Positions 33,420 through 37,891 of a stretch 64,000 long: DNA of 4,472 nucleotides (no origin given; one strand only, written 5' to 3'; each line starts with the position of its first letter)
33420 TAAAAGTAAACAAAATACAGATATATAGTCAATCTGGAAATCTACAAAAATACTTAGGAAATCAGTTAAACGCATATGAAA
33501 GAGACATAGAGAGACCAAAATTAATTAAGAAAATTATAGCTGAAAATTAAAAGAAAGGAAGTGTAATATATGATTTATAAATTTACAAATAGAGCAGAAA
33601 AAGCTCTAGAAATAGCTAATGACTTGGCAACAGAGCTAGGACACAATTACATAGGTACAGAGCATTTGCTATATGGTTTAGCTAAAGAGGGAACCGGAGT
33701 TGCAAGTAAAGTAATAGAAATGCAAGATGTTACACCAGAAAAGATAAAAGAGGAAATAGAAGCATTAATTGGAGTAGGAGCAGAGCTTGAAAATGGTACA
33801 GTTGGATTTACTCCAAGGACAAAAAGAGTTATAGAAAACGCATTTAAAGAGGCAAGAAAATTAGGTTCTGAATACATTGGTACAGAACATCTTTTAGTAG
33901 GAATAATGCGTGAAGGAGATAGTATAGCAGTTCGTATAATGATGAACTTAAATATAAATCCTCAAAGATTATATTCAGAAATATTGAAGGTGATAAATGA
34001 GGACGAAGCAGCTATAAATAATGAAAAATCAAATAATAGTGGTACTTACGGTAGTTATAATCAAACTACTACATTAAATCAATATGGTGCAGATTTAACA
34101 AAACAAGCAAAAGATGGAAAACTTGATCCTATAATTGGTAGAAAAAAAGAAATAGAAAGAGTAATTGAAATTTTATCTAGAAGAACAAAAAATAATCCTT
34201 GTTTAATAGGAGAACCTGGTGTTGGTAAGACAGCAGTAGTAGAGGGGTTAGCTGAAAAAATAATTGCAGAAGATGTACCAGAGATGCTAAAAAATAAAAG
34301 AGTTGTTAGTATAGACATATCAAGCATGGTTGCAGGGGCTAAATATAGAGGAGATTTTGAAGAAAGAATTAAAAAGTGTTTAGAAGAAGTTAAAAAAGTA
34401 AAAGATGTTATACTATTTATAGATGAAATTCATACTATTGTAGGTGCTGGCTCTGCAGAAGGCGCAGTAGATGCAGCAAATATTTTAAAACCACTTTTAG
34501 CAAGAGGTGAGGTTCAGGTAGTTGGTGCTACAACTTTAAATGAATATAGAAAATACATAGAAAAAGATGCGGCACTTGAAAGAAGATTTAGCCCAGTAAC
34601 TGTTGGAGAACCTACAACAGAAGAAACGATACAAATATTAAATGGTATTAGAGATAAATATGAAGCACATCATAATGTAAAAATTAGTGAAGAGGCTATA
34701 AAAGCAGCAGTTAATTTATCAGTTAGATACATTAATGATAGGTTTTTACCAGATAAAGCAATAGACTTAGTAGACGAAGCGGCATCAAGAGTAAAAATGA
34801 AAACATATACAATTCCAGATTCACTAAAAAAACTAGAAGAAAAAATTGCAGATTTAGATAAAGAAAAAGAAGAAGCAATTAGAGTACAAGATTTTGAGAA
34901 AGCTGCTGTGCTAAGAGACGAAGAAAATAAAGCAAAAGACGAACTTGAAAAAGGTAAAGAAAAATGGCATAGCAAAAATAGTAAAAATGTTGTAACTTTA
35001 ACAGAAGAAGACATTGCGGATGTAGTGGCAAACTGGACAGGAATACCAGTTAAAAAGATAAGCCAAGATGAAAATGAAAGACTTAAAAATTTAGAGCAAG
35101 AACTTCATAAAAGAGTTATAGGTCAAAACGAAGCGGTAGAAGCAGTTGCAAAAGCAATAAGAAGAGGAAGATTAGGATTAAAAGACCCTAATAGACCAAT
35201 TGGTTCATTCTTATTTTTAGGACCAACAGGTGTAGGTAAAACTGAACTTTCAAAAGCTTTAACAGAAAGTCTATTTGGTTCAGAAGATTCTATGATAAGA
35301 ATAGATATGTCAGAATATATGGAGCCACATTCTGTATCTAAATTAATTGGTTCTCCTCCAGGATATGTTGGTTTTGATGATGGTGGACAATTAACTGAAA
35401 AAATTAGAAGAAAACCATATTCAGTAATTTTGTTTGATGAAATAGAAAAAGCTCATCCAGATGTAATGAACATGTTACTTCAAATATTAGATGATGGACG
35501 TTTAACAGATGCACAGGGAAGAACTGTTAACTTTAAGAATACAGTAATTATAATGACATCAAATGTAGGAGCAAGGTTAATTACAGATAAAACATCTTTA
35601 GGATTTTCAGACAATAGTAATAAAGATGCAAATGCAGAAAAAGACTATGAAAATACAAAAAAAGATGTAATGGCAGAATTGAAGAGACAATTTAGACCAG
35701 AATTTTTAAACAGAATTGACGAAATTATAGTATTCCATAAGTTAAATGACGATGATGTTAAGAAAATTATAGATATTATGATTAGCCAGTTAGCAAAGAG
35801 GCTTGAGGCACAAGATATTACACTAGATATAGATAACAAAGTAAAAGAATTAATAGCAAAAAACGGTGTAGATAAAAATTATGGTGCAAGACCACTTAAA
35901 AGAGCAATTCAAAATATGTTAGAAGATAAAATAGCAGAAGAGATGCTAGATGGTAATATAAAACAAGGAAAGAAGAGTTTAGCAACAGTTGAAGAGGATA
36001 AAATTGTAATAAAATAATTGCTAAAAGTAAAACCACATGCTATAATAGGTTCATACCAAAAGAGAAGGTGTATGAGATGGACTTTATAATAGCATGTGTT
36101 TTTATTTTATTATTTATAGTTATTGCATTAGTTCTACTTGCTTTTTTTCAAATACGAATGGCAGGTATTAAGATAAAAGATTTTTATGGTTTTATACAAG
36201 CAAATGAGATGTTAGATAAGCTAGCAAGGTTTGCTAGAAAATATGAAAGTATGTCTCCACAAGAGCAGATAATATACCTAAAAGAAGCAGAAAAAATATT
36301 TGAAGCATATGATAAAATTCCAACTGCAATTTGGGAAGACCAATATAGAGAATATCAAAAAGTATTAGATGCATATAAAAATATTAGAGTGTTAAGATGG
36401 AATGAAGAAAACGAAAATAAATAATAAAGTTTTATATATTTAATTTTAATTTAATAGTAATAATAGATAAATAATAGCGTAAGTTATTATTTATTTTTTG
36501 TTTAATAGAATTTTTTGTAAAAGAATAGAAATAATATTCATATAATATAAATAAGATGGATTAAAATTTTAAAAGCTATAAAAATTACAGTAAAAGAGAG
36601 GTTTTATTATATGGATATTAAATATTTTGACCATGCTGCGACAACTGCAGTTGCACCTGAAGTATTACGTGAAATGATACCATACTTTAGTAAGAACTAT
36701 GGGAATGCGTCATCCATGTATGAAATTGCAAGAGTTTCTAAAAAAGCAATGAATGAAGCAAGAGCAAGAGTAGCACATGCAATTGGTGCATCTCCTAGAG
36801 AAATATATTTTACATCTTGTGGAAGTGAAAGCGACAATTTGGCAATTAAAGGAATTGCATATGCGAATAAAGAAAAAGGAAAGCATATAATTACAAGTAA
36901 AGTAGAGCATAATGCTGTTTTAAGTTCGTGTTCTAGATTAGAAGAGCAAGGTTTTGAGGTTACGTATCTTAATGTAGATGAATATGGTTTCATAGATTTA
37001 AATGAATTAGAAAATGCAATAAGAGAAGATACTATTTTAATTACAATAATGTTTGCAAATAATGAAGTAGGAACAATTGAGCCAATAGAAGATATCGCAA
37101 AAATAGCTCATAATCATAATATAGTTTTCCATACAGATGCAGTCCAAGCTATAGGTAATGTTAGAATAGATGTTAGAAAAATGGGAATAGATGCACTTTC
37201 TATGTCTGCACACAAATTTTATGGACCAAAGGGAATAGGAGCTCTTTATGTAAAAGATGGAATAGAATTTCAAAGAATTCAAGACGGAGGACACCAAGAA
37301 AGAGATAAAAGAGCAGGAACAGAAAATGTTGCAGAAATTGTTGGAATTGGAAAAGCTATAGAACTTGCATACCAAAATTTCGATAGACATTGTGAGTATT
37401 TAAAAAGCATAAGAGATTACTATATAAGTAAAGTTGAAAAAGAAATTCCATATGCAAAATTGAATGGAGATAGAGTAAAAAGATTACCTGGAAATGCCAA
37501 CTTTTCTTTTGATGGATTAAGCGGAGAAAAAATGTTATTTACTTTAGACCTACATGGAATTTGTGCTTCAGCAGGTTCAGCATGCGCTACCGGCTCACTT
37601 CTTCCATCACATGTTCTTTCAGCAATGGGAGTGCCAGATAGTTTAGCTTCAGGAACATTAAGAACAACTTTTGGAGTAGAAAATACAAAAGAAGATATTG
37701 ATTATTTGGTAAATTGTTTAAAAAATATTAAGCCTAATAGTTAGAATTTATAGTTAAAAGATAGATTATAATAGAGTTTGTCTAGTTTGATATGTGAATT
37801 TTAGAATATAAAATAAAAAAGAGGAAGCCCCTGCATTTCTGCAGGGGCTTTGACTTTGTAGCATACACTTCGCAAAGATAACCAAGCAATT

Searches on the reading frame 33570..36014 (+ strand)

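Call 55: search_protein_families(library=pfam, proteins=[window:33570-36014:+], max_evalue=0.00001)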
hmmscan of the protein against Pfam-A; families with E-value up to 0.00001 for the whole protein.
window:33570-36014:+ (815 aa): 13 families
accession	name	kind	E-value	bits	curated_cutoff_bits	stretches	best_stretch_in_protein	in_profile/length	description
PF07724.20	AAA_2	-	1.5e-73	246.7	27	1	542-719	1-166/166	AAA domain (Cdc48 subfamily)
PF17871.7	AAA_lid_9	-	2e-36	124.5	22.8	1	350-450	2-102/104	AAA lid domain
PF02861.25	Clp_N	-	7.2e-33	113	20.7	2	91-142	1-52/53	Clp amino terminal domain, pathogenicity island component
PF10431.15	ClpB_D2-small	-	3.4e-26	91.5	21.9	1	725-802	1-78/81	C-terminal, D2-small domain, of ClpB protein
PF00004.35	AAA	-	1.5e-25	90.6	21.2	2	211-323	2-110/131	ATPase family associated with various cellular activities (AAA)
PF07728.20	AAA_5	-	1.1e-18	68.1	22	1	547-667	2-124/139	AAA domain (dynein-related subfamily)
PF13401.12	AAA_22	-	7.3e-13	49.4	27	0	547-642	8-110/130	AAA domain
PF13191.12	AAA_16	-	2.1e-10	41.8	32.6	0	188-234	2-51/167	AAA ATPase domain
PF00158.32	Sigma54_activat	-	4.4e-10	39.9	20.2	0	546-665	24-142/168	Sigma-54 interaction domain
PF05621.17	TniB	-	1.2e-08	35.1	22.4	1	230-345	71-184/189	Bacterial TniB protein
PF13173.12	AAA_14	-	2.9e-07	31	27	0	212-293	7-77/129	AAA domain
PF12775.13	AAA_7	-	2.9e-07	30.6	25.8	0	546-595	35-84/181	P-loop containing dynein motor region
PF02151.25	UVR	-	3.1e-07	30.4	21.5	1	423-457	1-35/36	UvrB/uvrC motif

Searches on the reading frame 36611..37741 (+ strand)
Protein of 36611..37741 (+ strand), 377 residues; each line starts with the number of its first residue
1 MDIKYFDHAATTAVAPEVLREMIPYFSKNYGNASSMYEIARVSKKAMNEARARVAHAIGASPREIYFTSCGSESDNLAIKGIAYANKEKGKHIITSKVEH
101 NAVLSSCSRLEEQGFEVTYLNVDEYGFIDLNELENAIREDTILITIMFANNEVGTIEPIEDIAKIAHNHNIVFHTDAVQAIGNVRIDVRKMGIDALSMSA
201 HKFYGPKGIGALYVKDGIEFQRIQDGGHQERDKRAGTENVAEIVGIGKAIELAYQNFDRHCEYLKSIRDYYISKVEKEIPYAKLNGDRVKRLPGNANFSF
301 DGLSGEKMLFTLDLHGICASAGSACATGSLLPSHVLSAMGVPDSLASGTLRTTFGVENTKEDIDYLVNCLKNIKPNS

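Call 55: search_protein_families(library=pfam, proteins=[window:36611-37741:+], max_evalue=0.00001)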
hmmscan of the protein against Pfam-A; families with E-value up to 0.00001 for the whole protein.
window:36611-37741:+ (377 aa): 3 families
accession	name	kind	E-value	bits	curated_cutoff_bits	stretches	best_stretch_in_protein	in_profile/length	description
PF00266.25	Aminotran_5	-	1.4e-87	294.5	21.5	1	5-366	2-371/371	Aminotransferase class-V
PF01041.23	DegT_DnrJ_EryC1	-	4.2e-08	33.2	19.8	1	85-209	59-176/360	DegT/DnrJ/EryC1/StrS aminotransferase family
PF01212.27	Beta_elim_lyase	-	6.1e-08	32.8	27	1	46-202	33-199/288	Beta-eliminating lyase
